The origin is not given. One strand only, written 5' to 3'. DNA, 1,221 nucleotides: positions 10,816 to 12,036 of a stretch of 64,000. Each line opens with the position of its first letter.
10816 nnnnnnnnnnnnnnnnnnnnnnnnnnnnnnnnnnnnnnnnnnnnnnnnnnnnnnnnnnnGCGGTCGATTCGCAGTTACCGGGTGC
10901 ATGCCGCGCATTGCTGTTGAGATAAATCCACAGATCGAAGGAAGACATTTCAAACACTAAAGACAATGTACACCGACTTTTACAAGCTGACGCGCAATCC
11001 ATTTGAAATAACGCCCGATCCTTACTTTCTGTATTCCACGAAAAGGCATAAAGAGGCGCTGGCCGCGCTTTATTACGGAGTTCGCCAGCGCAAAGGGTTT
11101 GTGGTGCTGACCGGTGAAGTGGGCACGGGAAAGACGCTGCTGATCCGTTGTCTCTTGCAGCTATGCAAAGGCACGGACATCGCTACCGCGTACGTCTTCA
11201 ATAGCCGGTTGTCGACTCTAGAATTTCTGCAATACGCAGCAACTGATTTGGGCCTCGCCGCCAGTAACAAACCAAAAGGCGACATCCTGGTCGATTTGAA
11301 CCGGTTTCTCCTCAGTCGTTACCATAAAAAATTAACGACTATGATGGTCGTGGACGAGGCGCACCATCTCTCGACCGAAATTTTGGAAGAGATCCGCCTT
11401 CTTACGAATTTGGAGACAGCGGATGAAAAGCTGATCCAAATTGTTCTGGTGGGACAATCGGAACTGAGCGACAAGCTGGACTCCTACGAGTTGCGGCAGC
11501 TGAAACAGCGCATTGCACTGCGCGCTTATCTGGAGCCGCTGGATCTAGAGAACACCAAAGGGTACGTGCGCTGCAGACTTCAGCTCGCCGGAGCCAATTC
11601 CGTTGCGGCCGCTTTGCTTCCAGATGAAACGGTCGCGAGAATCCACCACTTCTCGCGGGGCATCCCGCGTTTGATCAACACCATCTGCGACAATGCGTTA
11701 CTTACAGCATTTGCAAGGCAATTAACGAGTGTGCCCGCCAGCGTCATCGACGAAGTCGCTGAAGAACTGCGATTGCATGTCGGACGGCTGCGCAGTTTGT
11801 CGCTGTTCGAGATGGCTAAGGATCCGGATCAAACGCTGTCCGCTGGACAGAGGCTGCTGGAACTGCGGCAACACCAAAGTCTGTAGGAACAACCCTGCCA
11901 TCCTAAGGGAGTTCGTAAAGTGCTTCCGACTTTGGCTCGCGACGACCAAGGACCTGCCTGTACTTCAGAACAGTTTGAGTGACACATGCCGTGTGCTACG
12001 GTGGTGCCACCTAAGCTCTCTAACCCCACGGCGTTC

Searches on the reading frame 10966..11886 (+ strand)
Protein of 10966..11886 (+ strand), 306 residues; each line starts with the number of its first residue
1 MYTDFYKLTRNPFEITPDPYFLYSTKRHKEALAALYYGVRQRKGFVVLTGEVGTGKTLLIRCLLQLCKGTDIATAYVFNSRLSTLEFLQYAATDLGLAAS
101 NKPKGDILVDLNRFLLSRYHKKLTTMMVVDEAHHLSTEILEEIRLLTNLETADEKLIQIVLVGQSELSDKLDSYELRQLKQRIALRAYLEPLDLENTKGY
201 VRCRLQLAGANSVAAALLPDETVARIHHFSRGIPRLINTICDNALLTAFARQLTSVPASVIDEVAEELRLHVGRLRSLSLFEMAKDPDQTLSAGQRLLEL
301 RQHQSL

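Call 5: search_protein_families(library=pfam, proteins=[window:10966-11886:+], max_evalue=0.01)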
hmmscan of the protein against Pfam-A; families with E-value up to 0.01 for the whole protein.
window:10966-11886:+ (306 aa): 13 families
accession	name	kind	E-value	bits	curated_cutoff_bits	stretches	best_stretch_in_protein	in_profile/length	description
PF13401.12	AAA_22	-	3.7e-25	89.2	27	1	40-171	2-130/130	AAA domain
PF13191.12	AAA_16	-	4.3e-08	34.3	32.6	1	30-152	10-161/167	AAA ATPase domain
PF13604.12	AAA_30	-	0.00014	22.1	27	1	39-164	14-124/191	AAA domain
PF25201.1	nSTAND6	-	0.00022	21.7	27.7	1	42-138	17-116/148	Novel STAND NTPase 6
PF09848.15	SLFN-g3_helicase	-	0.0011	18.7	24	1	45-163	3-122/354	Schlafen group 3, DNA/RNA helicase domain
PF04851.21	ResIII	-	0.0021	18.4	22.5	0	120-143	122-146/164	Type III restriction enzyme, res subunit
PF13245.12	AAA_19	-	0.0022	18.6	25.1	0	43-163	11-124/134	AAA domain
PF20720.3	nSTAND3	-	0.0024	18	27.2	1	25-65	4-39/155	Novel STAND NTPase 3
PF02367.23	TsaE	-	0.0025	18.2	26.6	1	31-67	9-45/128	Threonylcarbamoyl adenosine biosynthesis protein TsaE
PF00004.35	AAA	-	0.0037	18.2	21.2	0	46-179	1-123/131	ATPase family associated with various cellular activities (AAA)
PF13304.12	AAA_21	-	0.0045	17.5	27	0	45-67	1-23/304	AAA domain, putative AbiEii toxin, Type IV TA system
PF05621.17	TniB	-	0.007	16.3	22.4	0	120-182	116-178/189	Bacterial TniB protein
PF00270.35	DEAD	-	0.0077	16.4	26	0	119-150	114-146/167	DEAD/DEAH box helicase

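Call 7: search_protein_families(library=ncbifam, proteins=[window:10966-11886:+], max_evalue=0.001)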
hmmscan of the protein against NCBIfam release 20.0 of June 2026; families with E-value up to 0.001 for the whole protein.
window:10966-11886:+ (306 aa): 1 family
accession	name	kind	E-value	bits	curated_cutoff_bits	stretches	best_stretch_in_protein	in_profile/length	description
TIGR03015.1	pepcterm_ATPase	hypoth_equivalog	1.7e-84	283.5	324.5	1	1-269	1-267/269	XrtA/PEP-CTERM system-associated ATPase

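Call 59: find_related_loci(query=window:10966-11883:+, collection=metagenome_contigs, flank=10000)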
Query window:10966-11883:+ (306 aa) in metagenome_contigs; peptide patterns used: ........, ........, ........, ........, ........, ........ (x = any residue, [..] = any of these).
600 stretches matched a pattern (row limit reached: there are more); 413 encode a relative of the query (tblastn E <= 1e-3); the best 80 are kept; 80 distinct loci.
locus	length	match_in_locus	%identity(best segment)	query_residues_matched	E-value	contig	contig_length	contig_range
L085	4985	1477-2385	82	1-304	2e-171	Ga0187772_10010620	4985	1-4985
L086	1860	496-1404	80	1-304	1e-177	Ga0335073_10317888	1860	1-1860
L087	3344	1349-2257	80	1-304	2e-170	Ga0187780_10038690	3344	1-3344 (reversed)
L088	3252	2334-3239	79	1-302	3e-166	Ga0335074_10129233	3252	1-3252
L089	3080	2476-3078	90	1-201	2e-123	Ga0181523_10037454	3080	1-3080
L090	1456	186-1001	68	1-272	3e-125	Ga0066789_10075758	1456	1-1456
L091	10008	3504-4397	61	1-300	2e-112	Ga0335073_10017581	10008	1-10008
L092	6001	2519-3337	63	1-272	8e-112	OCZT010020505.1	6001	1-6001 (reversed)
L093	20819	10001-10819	64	1-272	1e-108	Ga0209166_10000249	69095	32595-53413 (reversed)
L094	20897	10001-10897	59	1-300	1e-108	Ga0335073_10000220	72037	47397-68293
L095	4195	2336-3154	64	1-272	1e-108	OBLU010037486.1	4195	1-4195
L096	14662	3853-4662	63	1-270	3e-107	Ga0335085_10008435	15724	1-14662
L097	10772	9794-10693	61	1-300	2e-107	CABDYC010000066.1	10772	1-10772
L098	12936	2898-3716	64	1-272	7e-107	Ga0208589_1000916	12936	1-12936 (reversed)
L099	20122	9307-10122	63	1-272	2e-106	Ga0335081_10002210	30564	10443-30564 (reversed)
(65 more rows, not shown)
